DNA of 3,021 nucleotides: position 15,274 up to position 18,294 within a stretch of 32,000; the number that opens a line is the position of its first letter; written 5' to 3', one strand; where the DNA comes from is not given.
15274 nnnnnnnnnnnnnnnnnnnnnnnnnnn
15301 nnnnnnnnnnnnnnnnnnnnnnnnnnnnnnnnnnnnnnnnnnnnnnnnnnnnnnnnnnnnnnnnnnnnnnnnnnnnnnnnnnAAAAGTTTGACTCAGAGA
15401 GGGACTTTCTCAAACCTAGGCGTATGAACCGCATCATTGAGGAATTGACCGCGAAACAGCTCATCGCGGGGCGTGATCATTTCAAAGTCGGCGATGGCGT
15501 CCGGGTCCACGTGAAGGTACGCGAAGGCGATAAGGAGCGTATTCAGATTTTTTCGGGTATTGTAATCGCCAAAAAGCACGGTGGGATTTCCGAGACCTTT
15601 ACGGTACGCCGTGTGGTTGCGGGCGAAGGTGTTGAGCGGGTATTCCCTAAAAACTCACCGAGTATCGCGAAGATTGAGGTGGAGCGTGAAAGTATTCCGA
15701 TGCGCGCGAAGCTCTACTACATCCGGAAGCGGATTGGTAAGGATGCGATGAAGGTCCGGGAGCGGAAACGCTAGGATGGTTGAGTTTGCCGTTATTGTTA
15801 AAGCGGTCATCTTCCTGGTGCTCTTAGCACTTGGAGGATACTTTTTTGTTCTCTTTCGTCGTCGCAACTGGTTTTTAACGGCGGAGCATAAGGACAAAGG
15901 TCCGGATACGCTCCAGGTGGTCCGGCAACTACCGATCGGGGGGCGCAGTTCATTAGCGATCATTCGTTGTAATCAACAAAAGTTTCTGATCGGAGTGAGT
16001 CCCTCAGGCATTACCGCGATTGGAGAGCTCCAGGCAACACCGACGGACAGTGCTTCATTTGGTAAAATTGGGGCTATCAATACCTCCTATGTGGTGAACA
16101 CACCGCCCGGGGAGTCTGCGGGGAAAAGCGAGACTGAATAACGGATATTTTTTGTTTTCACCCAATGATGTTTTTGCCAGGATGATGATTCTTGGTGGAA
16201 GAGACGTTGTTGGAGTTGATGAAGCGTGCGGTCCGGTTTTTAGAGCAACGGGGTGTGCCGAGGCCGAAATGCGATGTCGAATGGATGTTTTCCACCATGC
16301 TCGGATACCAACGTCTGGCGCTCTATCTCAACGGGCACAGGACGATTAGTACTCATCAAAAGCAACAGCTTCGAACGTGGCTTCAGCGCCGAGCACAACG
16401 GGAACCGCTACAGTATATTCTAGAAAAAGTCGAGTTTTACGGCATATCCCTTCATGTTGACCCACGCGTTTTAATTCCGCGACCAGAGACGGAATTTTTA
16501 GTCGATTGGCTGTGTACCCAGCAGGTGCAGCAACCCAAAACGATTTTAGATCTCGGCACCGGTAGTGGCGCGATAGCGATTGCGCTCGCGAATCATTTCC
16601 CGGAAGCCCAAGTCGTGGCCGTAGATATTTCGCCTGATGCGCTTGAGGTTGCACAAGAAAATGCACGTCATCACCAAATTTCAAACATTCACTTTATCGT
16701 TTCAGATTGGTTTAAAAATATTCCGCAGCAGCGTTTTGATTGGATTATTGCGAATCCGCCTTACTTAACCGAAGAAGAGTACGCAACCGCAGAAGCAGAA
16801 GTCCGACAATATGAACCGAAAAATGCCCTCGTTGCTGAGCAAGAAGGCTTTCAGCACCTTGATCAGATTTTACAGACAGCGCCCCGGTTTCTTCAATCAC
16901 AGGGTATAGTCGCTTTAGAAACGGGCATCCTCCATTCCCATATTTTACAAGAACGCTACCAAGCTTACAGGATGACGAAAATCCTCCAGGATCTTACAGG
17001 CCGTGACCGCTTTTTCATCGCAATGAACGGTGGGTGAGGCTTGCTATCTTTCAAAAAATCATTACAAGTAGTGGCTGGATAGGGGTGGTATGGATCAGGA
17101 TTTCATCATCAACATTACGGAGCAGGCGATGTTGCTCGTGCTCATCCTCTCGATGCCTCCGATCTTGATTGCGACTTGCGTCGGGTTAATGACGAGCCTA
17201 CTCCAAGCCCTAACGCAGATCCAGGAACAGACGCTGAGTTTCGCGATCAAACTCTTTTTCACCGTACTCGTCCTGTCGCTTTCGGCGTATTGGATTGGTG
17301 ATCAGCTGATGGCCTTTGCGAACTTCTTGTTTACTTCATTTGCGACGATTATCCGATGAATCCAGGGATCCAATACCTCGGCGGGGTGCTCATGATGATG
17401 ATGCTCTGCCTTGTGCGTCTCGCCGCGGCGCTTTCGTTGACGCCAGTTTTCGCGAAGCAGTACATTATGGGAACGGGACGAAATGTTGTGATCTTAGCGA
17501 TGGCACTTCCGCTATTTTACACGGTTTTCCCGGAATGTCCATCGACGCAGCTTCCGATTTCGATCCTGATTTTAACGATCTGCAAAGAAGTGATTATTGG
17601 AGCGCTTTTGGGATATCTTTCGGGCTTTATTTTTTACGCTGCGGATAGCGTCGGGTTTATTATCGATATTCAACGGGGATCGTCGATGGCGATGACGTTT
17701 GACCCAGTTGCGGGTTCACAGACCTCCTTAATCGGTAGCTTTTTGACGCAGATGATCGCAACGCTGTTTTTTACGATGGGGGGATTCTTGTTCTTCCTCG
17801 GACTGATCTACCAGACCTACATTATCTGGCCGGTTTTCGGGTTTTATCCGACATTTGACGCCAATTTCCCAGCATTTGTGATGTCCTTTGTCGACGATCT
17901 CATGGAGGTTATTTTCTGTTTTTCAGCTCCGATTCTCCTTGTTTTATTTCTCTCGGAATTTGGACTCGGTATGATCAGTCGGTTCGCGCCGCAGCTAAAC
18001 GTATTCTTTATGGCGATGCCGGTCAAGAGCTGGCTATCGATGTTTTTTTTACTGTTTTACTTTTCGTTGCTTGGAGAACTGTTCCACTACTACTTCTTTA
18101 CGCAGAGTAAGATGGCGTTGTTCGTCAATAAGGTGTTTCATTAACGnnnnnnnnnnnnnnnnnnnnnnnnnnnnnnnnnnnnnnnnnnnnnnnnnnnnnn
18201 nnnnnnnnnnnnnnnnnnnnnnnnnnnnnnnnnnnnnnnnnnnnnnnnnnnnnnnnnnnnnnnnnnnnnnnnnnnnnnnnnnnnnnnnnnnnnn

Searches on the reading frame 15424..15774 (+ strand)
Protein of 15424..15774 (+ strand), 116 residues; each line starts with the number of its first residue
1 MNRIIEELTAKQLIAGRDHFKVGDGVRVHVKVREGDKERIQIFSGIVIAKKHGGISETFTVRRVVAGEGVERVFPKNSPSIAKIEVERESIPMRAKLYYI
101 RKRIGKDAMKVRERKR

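Call 18: search_protein_families(library=ncbifam, proteins=[window:15424-15774:+], max_evalue=0.01)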
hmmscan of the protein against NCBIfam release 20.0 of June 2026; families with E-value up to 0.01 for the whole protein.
window:15424-15774:+ (116 aa): 1 family
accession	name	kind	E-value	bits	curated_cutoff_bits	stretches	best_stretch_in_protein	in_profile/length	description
TIGR01024.1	rplS_bact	equivalog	5.8e-37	126.3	90.7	1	3-114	2-113/114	50S ribosomal protein L19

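Call 40: find_encoding_contigs(protein=window:15424-15774:+, flank=10000, max_places=10)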
Protein window:15424-15774:+ (116 aa): 9 contigs read that carry it; 8 places shown.
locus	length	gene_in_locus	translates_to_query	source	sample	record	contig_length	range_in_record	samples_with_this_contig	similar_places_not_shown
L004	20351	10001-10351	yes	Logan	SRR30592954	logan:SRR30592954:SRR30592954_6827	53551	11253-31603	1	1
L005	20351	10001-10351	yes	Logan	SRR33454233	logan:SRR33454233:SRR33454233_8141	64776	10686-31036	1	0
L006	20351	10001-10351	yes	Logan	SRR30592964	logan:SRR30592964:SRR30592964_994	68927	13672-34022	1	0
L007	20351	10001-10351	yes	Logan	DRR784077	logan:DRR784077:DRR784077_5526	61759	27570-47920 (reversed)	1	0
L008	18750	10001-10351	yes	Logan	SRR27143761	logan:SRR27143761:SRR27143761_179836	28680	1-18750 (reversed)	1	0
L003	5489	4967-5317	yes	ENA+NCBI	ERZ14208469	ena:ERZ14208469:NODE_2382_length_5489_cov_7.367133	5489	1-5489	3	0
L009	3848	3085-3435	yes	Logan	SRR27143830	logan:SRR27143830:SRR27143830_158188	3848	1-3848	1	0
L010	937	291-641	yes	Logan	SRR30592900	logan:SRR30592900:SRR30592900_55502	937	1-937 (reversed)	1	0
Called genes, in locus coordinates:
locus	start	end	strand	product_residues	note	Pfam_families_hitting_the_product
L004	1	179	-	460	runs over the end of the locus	PF01225:Mur_ligase, PF08245:Mur_ligase_M, PF02875:Mur_ligase_C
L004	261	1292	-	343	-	PF08545:ACP_syn_III, PF08541:ACP_syn_III_C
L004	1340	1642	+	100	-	-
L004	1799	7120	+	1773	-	-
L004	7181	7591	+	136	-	-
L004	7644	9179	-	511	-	PF02874:ATP-synt_ab_N, PF00006:ATP-synt_ab, PF00306:ATP-synt_ab_C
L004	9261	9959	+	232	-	PF01746:tRNA_m1G_MT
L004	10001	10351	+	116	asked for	PF01245:Ribosomal_L19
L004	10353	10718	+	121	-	PF04347:FliO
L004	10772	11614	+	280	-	PF17827:PrmC_N, PF05175:MTS, PF06325:PrmA, PF00891:Methyltransf_2, PF03602:Cons_hypoth95, PF02390:Methyltransf_4, PF13847:Methyltransf_31, PF08241:Methyltransf_11, +10 more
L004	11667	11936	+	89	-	PF01313:Bac_export_3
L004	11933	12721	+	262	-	PF01311:Bac_export_1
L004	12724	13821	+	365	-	PF01312:Bac_export_2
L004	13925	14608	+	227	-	-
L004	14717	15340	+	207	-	PF01914:MarC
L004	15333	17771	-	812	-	PF00521:DNA_topoisoIV, PF03989:DNA_gyraseA_C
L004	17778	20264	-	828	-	PF02518:HATPase_c, PF00204:DNA_gyraseB, PF01751:Toprim, PF00986:DNA_gyraseB_C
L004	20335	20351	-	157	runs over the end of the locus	PF05932:CesT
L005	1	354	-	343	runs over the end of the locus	PF08545:ACP_syn_III, PF08541:ACP_syn_III_C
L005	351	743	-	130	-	-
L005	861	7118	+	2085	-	-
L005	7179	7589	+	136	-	-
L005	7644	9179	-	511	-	PF02874:ATP-synt_ab_N, PF00006:ATP-synt_ab, PF00306:ATP-synt_ab_C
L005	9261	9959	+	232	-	PF01746:tRNA_m1G_MT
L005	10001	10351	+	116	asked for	PF01245:Ribosomal_L19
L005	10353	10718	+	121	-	PF04347:FliO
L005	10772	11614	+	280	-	PF17827:PrmC_N, PF05175:MTS, PF06325:PrmA, PF13489:Methyltransf_23, PF00891:Methyltransf_2, PF01209:Ubie_methyltran, PF03602:Cons_hypoth95, PF02390:Methyltransf_4, +11 more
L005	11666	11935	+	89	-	PF01313:Bac_export_3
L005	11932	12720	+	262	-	PF01311:Bac_export_1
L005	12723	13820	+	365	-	PF01312:Bac_export_2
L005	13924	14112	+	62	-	-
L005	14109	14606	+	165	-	-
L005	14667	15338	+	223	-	PF01914:MarC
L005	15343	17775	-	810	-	PF00521:DNA_topoisoIV, PF03989:DNA_gyraseA_C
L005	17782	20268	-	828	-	PF02518:HATPase_c, PF00204:DNA_gyraseB, PF01751:Toprim, PF00986:DNA_gyraseB_C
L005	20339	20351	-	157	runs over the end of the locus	PF05932:CesT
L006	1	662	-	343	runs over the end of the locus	PF08545:ACP_syn_III, PF08541:ACP_syn_III_C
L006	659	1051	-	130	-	-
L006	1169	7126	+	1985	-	-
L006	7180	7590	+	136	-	-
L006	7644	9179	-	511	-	PF02874:ATP-synt_ab_N, PF00006:ATP-synt_ab, PF00306:ATP-synt_ab_C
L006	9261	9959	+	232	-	PF01746:tRNA_m1G_MT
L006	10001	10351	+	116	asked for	PF01245:Ribosomal_L19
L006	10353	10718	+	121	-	PF04347:FliO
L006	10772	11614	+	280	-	PF17827:PrmC_N, PF05175:MTS, PF06325:PrmA, PF00891:Methyltransf_2, PF03602:Cons_hypoth95, PF02390:Methyltransf_4, PF13847:Methyltransf_31, PF08241:Methyltransf_11, +12 more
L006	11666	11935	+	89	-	PF01313:Bac_export_3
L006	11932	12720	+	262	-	PF01311:Bac_export_1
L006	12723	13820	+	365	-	PF01312:Bac_export_2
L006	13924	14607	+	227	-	-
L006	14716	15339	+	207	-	PF01914:MarC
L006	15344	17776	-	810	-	PF00521:DNA_topoisoIV, PF03989:DNA_gyraseA_C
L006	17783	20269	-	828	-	PF02518:HATPase_c, PF00204:DNA_gyraseB, PF01751:Toprim, PF00986:DNA_gyraseB_C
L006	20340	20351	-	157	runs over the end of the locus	PF05932:CesT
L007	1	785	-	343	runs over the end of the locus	PF08545:ACP_syn_III, PF08541:ACP_syn_III_C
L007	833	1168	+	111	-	-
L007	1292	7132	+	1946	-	-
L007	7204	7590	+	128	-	-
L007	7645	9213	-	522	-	PF02874:ATP-synt_ab_N, PF00006:ATP-synt_ab, PF00306:ATP-synt_ab_C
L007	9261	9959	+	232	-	PF01746:tRNA_m1G_MT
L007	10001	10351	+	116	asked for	PF01245:Ribosomal_L19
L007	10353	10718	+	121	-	PF04347:FliO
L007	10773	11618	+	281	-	PF17827:PrmC_N, PF01135:PCMT, PF05175:MTS, PF06325:PrmA, PF03602:Cons_hypoth95, PF02390:Methyltransf_4, PF13847:Methyltransf_31, PF08241:Methyltransf_11, +12 more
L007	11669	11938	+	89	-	PF01313:Bac_export_3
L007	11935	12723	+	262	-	PF01311:Bac_export_1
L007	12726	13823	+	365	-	PF01312:Bac_export_2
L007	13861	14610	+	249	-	-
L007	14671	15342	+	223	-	PF01914:MarC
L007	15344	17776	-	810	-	PF00521:DNA_topoisoIV, PF03989:DNA_gyraseA_C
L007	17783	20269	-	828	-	PF02518:HATPase_c, PF00204:DNA_gyraseB, PF01751:Toprim, PF00986:DNA_gyraseB_C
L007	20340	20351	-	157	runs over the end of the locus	PF05932:CesT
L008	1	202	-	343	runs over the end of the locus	PF08545:ACP_syn_III (weak), PF08541:ACP_syn_III_C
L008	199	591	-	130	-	-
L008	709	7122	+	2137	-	-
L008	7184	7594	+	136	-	-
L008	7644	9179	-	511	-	PF02874:ATP-synt_ab_N, PF00006:ATP-synt_ab, PF00306:ATP-synt_ab_C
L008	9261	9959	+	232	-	PF01746:tRNA_m1G_MT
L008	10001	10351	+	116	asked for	PF01245:Ribosomal_L19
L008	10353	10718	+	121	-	PF04347:FliO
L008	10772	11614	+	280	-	PF17827:PrmC_N, PF05175:MTS, PF06325:PrmA, PF13489:Methyltransf_23, PF00891:Methyltransf_2, PF03602:Cons_hypoth95, PF02390:Methyltransf_4, PF13847:Methyltransf_31, +10 more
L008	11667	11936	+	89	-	PF01313:Bac_export_3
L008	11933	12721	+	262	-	PF01311:Bac_export_1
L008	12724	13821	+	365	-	PF01312:Bac_export_2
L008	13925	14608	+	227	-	-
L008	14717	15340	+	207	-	PF01914:MarC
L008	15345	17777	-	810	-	PF00521:DNA_topoisoIV, PF03989:DNA_gyraseA_C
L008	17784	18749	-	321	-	?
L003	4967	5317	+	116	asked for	PF01245:Ribosomal_L19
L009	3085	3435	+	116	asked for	PF01245:Ribosomal_L19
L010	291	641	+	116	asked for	PF01245:Ribosomal_L19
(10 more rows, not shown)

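Call 45: list_cluster_members(proteins=[window:15424-15771:+, window:20837-23269:-, window:18147-19235:+, window:14684-15379:+, window:811-1746:-])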
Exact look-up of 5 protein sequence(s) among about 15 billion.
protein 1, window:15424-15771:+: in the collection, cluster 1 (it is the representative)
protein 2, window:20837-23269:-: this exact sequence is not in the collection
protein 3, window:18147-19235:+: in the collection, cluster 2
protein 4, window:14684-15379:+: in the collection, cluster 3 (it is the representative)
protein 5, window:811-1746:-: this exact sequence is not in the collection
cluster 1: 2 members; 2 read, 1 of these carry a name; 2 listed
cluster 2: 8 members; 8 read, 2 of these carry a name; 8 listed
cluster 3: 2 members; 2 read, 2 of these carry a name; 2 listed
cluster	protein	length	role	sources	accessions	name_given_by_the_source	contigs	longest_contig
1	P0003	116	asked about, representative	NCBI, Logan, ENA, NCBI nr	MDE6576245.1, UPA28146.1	MAG: 50S ribosomal protein L19 [Verrucomicrobiota bacterium] | 50S ribosomal protein L19 [Opitutales bacterium]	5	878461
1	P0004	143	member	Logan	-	-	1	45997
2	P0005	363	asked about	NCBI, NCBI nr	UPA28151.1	MAG: type III secretion system export apparatus subunit SctU [Verrucomicrobiota bacterium]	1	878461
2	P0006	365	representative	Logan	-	-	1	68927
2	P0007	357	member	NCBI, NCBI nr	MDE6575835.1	MAG: type III secretion system export apparatus subunit SctU, partial [Opitutales ... | type III secretion system export apparatus subunit SctU [Opitutales bacterium]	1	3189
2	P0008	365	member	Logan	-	-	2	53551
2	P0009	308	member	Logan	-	-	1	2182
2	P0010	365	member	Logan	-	-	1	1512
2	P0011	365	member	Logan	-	-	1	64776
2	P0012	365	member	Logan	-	-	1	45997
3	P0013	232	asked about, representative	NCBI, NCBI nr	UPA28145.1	MAG: tRNA (guanosine(37)-N1)-methyltransferase TrmD [Verrucomicrobiota bacterium]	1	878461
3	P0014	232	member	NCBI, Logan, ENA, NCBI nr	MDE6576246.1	MAG: tRNA (guanosine(37)-N1)-methyltransferase TrmD [Opitutales bacterium] | tRNA (guanosine(37)-N1)-methyltransferase TrmD [Opitutales bacterium]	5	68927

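Call 72: search_protein_families(library=pfam, proteins=[L004:1799-7117:+, L005:861-7115:+, L006:1169-7123:+, L007:1292-7129:+, L008:709-7119:+], max_evalue=0.05)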
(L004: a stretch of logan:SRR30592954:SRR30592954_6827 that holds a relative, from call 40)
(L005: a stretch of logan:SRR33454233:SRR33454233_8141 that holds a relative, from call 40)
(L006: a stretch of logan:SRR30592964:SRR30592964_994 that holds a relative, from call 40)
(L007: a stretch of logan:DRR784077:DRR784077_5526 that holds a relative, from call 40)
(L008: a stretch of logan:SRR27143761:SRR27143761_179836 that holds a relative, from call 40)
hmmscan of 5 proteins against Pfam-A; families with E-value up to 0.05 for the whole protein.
L004:1799-7117:+ (1773 aa): 1 family
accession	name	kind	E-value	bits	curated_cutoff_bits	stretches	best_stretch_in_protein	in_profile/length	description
PF11647.13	MLD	-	0.013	16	35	0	539-622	10-77/81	Membrane Localization Domain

L005:861-7115:+ (2085 aa): 1 family
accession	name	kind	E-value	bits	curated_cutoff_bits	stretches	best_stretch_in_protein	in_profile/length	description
PF16836.11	PSY3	-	0.021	14.9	25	0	1771-1896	5-130/215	Shu complex component Psy3, DNA-binding description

L006:1169-7123:+ (1985 aa): 0 families

L007:1292-7129:+ (1946 aa): 1 family
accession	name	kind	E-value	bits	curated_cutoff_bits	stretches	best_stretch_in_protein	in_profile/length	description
PF04513.17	Baculo_PEP_C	-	0.014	15.9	38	1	952-1017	16-80/140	Baculovirus polyhedron envelope protein, PEP, C terminus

L008:709-7119:+ (2137 aa): 0 families
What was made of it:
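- On FIVAR-repeat adhesins (Ebh-like): The five clade-B alleles scanned have none (call 72).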

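Call 84: find_encoding_contigs(protein=P0004, flank=10000, max_places=5)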
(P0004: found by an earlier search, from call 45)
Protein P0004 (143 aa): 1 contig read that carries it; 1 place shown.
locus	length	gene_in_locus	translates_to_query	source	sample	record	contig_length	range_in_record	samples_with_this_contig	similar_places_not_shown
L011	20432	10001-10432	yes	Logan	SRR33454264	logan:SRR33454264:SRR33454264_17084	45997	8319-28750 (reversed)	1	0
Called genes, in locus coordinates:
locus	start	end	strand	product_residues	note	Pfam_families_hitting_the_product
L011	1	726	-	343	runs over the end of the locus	PF08545:ACP_syn_III, PF08541:ACP_syn_III_C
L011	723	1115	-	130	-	-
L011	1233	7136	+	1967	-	-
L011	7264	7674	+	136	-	-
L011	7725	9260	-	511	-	PF02874:ATP-synt_ab_N, PF00006:ATP-synt_ab, PF00306:ATP-synt_ab_C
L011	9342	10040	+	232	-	PF01746:tRNA_m1G_MT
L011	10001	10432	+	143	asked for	PF01245:Ribosomal_L19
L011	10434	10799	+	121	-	PF04347:FliO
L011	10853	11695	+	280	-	PF17827:PrmC_N, PF05175:MTS, PF06325:PrmA, PF00891:Methyltransf_2, PF01209:Ubie_methyltran, PF03602:Cons_hypoth95, PF02390:Methyltransf_4, PF13847:Methyltransf_31, +11 more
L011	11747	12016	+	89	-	PF01313:Bac_export_3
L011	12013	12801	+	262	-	PF01311:Bac_export_1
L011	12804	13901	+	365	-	PF01312:Bac_export_2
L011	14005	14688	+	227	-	-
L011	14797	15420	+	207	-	PF01914:MarC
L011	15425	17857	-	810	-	PF00521:DNA_topoisoIV, PF03989:DNA_gyraseA_C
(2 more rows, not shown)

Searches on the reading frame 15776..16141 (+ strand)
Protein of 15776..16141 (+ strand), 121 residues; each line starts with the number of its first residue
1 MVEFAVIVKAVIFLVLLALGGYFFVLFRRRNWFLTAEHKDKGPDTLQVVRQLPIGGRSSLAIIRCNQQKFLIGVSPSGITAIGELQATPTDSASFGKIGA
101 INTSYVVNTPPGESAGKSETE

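Call 18: search_protein_families(library=ncbifam, proteins=[window:15776-16141:+], max_evalue=0.01)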
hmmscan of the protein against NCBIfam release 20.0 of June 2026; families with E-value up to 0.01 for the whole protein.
window:15776-16141:+ (121 aa): 1 family
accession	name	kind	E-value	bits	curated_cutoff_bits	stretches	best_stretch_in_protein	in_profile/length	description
TIGR03500.1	FliO_TIGR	equivalog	3.8e-11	42.9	55.25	1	13-85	2-70/70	flagellar biosynthetic protein FliO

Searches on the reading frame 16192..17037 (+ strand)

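Call 5: search_protein_families(library=pfam, proteins=[window:16192-17037:+], max_evalue=0.001)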
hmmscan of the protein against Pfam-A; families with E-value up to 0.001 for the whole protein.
window:16192-17037:+ (281 aa): 23 families
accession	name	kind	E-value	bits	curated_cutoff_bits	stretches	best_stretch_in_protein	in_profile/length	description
PF13847.12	Methyltransf_31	-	1.2e-22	80.7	27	1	116-246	5-113/145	Methyltransferase domain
PF05175.20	MTS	-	1.1e-21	77.6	23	1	100-197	20-114/170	Methyltransferase small domain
PF17827.6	PrmC_N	-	1.6e-19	70.6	23.4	1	8-77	1-70/71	PrmC N-terminal domain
PF13649.12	Methyltransf_25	-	7.2e-16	59.1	27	1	118-205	1-90/97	Methyltransferase domain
PF06325.19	PrmA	-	1.5e-13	51.4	22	1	104-188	152-233/296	Ribosomal protein L11 methyltransferase (PrmA)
PF08241.18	Methyltransf_11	-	8.3e-11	42.8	21.2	1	119-188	1-67/95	Methyltransferase domain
PF08242.18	Methyltransf_12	-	1.9e-10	41.8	30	1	119-188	1-72/98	Methyltransferase domain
PF02390.23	Methyltransf_4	-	4.5e-09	36.5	24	1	116-177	3-64/173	Putative methyltransferase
PF01209.24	Ubie_methyltran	-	1.5e-08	34.8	20.1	1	111-172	44-106/233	ubiE/COQ5 methyltransferase family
PF02475.24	TRM5-TYW2_MTfase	-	6.4e-08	33.2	28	1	110-197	32-120/164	TRM5/TYW2 methyltransferase domain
PF09445.16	Methyltransf_15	-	6.6e-08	32.7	22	1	116-188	2-78/165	RNA cap guanine-N2 methyltransferase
PF12847.13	Methyltransf_18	-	1.1e-07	32.4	27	1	108-186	8-87/151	Methyltransferase domain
PF01170.24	UPF0020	-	1.2e-07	32.1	22.3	1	134-193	74-133/197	RMKL-like, methyltransferase domain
PF03602.21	Cons_hypoth95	-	1.2e-07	32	24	1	111-220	38-155/182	Conserved hypothetical protein 95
PF10294.15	Methyltransf_16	-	1.9e-07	31.4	21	1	110-186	42-125/174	Lysine methyltransferase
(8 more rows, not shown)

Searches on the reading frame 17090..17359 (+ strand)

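Call 18: search_protein_families(library=ncbifam, proteins=[window:17090-17359:+], max_evalue=0.01)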
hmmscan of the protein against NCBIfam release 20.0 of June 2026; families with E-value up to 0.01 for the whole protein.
window:17090-17359:+ (89 aa): 5 families
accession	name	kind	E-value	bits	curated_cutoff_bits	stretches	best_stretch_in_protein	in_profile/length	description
TIGR01403.1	fliQ_rel_III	equivalog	3.4e-26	91.1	76.5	1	6-84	2-80/81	type III secretion system export apparatus subunit SctS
TIGR01402.1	fliQ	equivalog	4.4e-21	74.8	88.9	1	1-87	1-87/88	flagellar biosynthesis protein FliQ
NF004671.0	PRK06010.1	subfamily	6.5e-17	61.3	104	1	6-82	6-82/88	flagellar biosynthesis protein FliQ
NF011861.0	PRK15333.1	equivalog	1.2e-16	60.9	108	1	7-78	5-76/86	EscS/YscS/HrcS family type III secretion system export apparatus protein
NF011877.0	PRK15350.1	equivalog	1.2e-15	57.7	104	1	6-78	6-78/88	EscS/YscS/HrcS family type III secretion system export apparatus protein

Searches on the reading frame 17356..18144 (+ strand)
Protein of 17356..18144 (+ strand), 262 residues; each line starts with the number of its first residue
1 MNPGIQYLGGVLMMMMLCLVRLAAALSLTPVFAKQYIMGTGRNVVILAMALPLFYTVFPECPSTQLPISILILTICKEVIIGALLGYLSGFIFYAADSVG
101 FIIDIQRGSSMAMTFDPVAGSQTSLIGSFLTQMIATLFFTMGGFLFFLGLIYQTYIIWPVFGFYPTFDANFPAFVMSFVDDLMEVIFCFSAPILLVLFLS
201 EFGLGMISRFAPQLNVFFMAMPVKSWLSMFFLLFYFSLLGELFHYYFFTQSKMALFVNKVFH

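Call 6: search_protein_families(library=pfam, proteins=[window:17356-18144:+], max_evalue=0.001)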
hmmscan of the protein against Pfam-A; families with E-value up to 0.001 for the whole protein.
window:17356-18144:+ (262 aa): 1 family
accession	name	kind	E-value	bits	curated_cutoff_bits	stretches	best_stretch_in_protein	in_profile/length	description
PF01311.25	Bac_export_1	-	3.2e-51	174.6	27.8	1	13-247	2-227/230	Bacterial export proteins, family 1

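Call 18: search_protein_families(library=ncbifam, proteins=[window:17356-18144:+], max_evalue=0.01)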
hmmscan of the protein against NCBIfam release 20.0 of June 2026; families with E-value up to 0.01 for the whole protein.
window:17356-18144:+ (262 aa): 5 families
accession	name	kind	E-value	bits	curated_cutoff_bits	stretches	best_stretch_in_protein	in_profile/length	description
TIGR01401.1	fliR_like_III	equivalog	2.4e-60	204.2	163.05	1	11-243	7-238/253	type III secretion system export apparatus subunit SctT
TIGR01400.1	fliR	equivalog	1.2e-35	123.4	168.6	1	13-249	2-236/245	flagellar biosynthetic protein FliR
NF011876.0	PRK15349.1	equivalog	2.2e-25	90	275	1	16-260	13-255/259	EscT/YscT/HrcT family type III secretion system export apparatus protein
NF009411.0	PRK12772.1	equivalog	3.2e-21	75.4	739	1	13-244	8-237/610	fused FliR family export protein/FlhB family type III secretion system protein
NF009416.1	PRK12780.1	equivalog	1.7e-05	24.6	306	1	12-235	6-228/247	flagellar biosynthesis protein FliR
